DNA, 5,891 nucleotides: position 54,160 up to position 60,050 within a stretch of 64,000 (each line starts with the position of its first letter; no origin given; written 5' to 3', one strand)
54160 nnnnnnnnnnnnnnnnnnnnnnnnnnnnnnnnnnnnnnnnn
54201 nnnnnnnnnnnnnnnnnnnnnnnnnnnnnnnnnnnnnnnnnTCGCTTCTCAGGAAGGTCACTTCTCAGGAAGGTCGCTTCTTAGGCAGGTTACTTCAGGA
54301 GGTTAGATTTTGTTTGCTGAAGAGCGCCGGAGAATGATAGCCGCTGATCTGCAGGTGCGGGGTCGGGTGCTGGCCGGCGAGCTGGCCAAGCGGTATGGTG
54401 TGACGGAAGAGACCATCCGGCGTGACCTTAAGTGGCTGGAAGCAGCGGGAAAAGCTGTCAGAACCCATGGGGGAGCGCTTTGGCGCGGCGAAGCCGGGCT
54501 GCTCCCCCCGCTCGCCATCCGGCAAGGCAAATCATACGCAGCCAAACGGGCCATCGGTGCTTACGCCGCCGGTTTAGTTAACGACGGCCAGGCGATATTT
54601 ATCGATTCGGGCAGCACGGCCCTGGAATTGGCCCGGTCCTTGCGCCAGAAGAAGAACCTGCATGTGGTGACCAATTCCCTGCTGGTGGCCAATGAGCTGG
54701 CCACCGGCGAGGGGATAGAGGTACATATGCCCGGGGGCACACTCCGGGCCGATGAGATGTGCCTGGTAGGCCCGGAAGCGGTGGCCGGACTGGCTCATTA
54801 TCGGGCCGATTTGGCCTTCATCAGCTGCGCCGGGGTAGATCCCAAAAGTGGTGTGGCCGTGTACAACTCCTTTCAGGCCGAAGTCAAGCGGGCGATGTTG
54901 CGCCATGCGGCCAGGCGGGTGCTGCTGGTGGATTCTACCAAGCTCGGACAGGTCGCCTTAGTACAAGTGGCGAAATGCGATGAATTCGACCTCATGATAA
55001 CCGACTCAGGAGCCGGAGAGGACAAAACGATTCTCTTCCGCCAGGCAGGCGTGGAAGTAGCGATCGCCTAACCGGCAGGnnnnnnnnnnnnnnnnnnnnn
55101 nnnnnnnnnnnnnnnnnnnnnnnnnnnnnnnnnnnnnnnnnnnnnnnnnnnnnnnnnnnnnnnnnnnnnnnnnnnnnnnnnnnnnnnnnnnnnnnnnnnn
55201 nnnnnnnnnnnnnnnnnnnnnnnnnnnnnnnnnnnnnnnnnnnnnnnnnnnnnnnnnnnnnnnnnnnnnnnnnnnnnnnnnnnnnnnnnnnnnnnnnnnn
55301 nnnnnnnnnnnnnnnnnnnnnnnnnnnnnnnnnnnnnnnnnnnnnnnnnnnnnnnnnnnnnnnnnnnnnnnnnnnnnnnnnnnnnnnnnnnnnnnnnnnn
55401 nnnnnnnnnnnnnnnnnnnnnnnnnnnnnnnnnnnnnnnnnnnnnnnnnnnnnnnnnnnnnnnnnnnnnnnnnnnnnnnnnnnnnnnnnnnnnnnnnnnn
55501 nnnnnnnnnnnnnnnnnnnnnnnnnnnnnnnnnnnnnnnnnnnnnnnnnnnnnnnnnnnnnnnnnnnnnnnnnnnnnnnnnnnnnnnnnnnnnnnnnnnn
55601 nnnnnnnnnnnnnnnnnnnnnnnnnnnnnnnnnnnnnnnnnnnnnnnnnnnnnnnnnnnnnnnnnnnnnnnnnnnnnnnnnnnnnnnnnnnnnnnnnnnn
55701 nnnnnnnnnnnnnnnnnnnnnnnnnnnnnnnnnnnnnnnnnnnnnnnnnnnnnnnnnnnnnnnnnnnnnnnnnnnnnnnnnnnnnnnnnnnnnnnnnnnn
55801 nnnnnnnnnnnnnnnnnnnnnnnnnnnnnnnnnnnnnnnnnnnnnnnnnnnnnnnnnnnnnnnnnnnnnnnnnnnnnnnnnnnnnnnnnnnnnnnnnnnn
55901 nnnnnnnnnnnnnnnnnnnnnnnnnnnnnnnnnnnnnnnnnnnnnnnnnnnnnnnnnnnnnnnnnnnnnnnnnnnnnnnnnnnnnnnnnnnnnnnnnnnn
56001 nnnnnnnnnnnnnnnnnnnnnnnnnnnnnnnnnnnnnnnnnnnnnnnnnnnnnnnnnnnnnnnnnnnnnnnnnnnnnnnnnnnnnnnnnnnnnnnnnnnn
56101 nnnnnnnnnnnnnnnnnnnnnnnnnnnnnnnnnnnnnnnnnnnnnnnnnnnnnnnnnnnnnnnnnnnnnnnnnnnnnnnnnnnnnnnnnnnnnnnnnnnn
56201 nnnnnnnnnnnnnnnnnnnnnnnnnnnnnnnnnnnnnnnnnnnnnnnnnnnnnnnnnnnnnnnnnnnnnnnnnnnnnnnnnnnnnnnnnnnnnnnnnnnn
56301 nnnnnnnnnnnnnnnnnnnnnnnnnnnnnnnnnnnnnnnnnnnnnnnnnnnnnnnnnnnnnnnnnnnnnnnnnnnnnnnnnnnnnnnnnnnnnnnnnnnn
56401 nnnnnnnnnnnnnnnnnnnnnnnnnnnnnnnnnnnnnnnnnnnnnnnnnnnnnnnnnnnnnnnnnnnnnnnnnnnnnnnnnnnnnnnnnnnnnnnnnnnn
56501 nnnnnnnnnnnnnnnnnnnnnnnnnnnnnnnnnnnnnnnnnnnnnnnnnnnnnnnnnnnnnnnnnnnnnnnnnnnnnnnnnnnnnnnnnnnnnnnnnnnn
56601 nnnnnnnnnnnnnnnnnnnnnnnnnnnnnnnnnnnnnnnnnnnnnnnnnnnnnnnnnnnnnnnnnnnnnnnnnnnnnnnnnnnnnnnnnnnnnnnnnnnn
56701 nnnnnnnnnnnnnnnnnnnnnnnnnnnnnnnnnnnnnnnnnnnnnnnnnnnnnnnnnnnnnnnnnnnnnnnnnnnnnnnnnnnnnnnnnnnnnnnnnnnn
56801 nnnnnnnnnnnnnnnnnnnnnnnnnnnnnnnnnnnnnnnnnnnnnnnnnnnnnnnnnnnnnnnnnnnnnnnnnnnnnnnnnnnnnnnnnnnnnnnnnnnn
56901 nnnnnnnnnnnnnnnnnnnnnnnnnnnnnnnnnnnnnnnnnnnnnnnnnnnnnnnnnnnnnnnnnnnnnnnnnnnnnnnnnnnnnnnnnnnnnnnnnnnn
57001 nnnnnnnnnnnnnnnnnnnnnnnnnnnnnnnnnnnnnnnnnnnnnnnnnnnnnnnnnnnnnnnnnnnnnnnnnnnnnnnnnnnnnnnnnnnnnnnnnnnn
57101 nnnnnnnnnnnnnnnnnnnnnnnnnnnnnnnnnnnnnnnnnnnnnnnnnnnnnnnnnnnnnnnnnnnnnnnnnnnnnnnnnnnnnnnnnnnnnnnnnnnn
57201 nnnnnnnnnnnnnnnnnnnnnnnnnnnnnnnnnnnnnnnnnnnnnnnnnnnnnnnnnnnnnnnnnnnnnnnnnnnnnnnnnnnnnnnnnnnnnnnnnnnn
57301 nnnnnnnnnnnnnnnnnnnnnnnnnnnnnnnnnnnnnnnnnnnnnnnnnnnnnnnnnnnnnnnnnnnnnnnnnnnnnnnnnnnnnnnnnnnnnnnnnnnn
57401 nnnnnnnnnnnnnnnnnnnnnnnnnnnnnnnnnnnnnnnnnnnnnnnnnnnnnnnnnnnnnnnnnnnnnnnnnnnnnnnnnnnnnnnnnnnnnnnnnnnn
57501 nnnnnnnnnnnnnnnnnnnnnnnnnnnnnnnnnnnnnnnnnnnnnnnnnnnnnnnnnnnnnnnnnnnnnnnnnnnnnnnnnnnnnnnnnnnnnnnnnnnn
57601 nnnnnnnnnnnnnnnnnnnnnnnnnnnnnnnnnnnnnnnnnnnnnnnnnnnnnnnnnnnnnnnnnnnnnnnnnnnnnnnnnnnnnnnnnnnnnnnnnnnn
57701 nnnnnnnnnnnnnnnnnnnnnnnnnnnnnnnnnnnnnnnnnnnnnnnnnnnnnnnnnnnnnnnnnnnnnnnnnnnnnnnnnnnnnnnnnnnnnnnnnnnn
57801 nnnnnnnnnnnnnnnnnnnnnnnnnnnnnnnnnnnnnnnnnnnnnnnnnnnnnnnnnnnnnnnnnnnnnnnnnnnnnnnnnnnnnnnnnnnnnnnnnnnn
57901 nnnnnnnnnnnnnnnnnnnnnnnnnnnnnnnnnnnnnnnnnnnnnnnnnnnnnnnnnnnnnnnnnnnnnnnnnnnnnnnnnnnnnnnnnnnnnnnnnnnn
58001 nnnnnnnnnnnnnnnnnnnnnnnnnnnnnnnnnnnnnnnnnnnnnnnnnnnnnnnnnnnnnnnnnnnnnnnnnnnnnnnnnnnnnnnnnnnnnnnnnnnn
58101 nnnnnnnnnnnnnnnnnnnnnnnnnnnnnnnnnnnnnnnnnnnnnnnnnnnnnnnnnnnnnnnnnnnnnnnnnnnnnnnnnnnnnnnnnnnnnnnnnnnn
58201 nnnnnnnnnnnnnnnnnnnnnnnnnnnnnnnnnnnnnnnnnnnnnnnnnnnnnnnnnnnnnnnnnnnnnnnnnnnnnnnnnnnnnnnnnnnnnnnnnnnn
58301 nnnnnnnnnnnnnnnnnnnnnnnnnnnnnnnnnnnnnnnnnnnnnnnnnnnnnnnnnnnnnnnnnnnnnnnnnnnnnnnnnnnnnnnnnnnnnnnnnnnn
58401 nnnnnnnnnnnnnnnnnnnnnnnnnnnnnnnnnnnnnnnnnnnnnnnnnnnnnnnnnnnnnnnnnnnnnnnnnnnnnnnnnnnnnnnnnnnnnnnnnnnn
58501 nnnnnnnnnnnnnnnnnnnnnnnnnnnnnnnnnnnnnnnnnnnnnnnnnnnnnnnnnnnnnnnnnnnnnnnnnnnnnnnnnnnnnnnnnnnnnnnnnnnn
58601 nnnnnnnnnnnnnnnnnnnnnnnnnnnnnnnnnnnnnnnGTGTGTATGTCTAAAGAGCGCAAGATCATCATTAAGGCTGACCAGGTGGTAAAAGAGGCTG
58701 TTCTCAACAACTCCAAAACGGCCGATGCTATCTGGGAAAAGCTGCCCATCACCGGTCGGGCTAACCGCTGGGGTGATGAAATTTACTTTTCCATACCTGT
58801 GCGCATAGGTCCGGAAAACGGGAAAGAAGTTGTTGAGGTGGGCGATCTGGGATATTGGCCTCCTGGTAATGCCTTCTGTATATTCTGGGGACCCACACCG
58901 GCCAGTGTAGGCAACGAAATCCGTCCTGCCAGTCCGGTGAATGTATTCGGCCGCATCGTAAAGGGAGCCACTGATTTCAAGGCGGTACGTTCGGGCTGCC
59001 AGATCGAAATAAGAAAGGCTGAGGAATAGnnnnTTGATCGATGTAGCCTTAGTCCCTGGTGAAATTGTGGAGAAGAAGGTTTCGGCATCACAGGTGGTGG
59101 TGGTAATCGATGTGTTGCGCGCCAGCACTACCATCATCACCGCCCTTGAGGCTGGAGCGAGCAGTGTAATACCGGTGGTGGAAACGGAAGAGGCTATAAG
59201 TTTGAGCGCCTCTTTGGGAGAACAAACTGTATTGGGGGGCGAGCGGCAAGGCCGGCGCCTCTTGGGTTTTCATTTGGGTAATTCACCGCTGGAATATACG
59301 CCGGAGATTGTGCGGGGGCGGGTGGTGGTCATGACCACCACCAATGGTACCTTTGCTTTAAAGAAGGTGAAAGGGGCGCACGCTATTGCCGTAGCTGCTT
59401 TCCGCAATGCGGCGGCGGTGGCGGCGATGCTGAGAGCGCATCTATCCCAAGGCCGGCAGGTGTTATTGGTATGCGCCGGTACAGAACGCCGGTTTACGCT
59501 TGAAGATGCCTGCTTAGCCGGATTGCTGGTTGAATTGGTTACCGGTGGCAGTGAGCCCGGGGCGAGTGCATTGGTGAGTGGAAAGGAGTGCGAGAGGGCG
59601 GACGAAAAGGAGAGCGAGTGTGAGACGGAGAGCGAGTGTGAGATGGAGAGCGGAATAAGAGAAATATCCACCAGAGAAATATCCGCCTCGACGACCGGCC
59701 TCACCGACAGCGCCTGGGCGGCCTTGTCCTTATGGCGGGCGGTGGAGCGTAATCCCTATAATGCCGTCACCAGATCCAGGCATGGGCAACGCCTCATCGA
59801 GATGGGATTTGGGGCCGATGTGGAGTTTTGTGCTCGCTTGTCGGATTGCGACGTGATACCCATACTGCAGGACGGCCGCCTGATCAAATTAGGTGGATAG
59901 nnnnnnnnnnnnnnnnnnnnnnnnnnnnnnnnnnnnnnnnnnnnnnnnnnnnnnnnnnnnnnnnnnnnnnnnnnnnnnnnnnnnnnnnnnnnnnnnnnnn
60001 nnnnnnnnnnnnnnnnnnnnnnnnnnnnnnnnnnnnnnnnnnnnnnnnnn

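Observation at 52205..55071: Large fusion enzyme (sugar-phosphate isomerase-type TIM barrel + class-I-aldolase-like barrel) with adjacent DeoR regulator and aminotransferase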

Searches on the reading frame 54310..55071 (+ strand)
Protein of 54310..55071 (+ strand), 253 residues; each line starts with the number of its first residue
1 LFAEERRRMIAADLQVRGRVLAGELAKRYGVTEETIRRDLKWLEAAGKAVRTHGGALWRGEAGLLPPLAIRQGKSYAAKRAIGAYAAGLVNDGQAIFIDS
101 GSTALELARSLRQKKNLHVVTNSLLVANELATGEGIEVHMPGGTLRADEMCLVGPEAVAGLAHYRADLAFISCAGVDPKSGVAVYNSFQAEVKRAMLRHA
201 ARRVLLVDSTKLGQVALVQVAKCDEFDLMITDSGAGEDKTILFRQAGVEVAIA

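Call 3: search_protein_families(library=pfam, proteins=[window:54310-55071:+], max_evalue=0.1)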
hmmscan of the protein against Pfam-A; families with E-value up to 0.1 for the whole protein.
window:54310-55071:+ (253 aa): 10 families
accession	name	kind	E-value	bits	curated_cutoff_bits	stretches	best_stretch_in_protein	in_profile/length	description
PF00455.28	DeoRC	-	2.5e-51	174.3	31.8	1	76-233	3-160/160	DeoR C terminal sensor domain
PF08220.18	HTH_DeoR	-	2.8e-12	46.6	21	1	6-56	1-51/57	DeoR-like helix-turn-helix domain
PF08279.18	HTH_11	-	1.6e-06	28.3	25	1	14-51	9-47/55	HTH domain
PF19187.6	HTH_PafC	-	0.0023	18.2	32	1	14-54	13-53/115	PafC helix-turn-helix domain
PF06971.19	Put_DNA-bind_N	-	0.0032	17.9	27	1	19-40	27-48/49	Putative DNA-binding protein N-terminus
PF00392.27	GntR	-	0.005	16.9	27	1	22-55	27-60/64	Bacterial regulatory proteins, gntR family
PF12840.13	HTH_20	-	0.01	16.2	27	0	6-47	5-46/51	Helix-turn-helix domain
PF25213.1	HVO_A0261_N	-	0.014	15.7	35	1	18-54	23-59/86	HVO_A0261 N-terminal domain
PF00376.29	MerR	-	0.026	14.8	28.2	0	23-38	3-18/38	MerR family regulatory protein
PF13518.12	HTH_28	-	0.053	14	25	0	6-48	2-41/52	Helix-turn-helix domain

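Call 4: search_protein_families(library=ncbifam, proteins=[window:54310-55071:+], max_evalue=0.1)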
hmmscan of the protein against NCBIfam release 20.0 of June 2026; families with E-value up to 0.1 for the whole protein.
window:54310-55071:+ (253 aa): 17 families
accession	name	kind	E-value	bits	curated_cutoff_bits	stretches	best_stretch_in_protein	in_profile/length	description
NF040755.1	AgaR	equivalog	4e-56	190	260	1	3-252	4-255/256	transcriptional repressor AgaR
NF041397.1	TranRegGlpR_Halo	equivalog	1.1e-54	185.8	300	1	1-251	1-250/253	HTH-type transcriptional regulator GlpR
NF007316.0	PRK09802.1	equivalog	7.6e-52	176.1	351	1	4-252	16-266/269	DeoR family transcriptional regulator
NF007753.1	PRK10434.1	equivalog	3.6e-44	151.3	350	1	3-252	3-252/253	glucitol operon DNA-binding transcriptional repressor SrlR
NF040890.1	trans_reg_YgbI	equivalog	1.4e-37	129.6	400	1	1-253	1-252/253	DNA-binding transcriptional repressor YgbI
NF007720.0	PRK10411.1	equivalog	1.1e-35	123.1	259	1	6-233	5-233/243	L-fucose operon activator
NF040887.2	trans_reg_YciT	exception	1.1e-32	113.6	450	1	6-252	4-245/246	DNA-binding transcriptional regulator YciT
NF008154.0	PRK10906.1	equivalog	5.6e-29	101.2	331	1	6-234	6-233/252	DeoR/GlpR family transcriptional regulator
NF010034.0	PRK13509.1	equivalog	6.6e-28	97.7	244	1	4-252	4-250/251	HTH-type transcriptional regulator UlaR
NF007961.0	PRK10681.1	equivalog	5.2e-23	81.7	244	1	8-248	10-248/252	DNA-binding transcriptional repressor DeoR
NF033788.1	HTH_metalloreg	subfamily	0.00024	20.9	55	1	2-47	8-53/77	metalloregulator ArsR/SmtB family transcription factor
NF003996.0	PRK05472.2-5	equivalog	0.0051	16.7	138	0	19-49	25-55/209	redox-sensing transcriptional repressor Rex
NF001924.0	PRK00702.1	equivalog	0.0058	16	192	1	76-138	5-70/223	ribose-5-phosphate isomerase RpiA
NF033789.1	repress_SdpR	subfamily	0.017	15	100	1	3-47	6-49/79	autorepressor SdpR family transcription factor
NF004886.0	PRK06247.1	subfamily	0.019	13.7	623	1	95-179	374-457/476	pyruvate kinase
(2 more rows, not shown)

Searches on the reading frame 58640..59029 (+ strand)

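Call 88: search_protein_families(library=pfam, proteins=[window:58640-59029:+], max_evalue=0.0001)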
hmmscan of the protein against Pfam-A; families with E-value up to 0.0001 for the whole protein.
window:58640-59029:+ (129 aa): 2 families
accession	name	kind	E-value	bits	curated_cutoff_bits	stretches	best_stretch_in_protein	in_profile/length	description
PF04126.18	Cyclophil_like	-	1.8e-43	147.6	27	1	8-125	2-120/120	Cyclophilin-like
PF18050.6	Cyclophil_like2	-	2.8e-10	40.7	22.7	1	12-86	2-79/115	Cyclophilin-like family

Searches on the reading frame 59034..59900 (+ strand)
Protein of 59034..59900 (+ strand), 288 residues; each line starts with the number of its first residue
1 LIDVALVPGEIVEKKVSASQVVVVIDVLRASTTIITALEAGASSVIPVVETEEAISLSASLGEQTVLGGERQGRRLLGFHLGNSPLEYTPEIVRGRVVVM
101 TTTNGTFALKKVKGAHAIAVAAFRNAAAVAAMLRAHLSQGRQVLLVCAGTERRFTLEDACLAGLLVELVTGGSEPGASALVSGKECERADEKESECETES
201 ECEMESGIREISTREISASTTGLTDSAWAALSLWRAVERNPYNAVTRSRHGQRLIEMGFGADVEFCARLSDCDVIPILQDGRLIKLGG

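Call 88: search_protein_families(library=pfam, proteins=[window:59034-59900:+], max_evalue=0.0001)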
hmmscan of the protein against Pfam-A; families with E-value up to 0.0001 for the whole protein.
window:59034-59900:+ (288 aa): 1 family
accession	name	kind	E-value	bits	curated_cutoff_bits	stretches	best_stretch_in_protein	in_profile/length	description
PF04029.19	2-ph_phosp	-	2.1e-70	236.8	26.4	1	10-280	6-225/226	2-phosphosulpholactate phosphatase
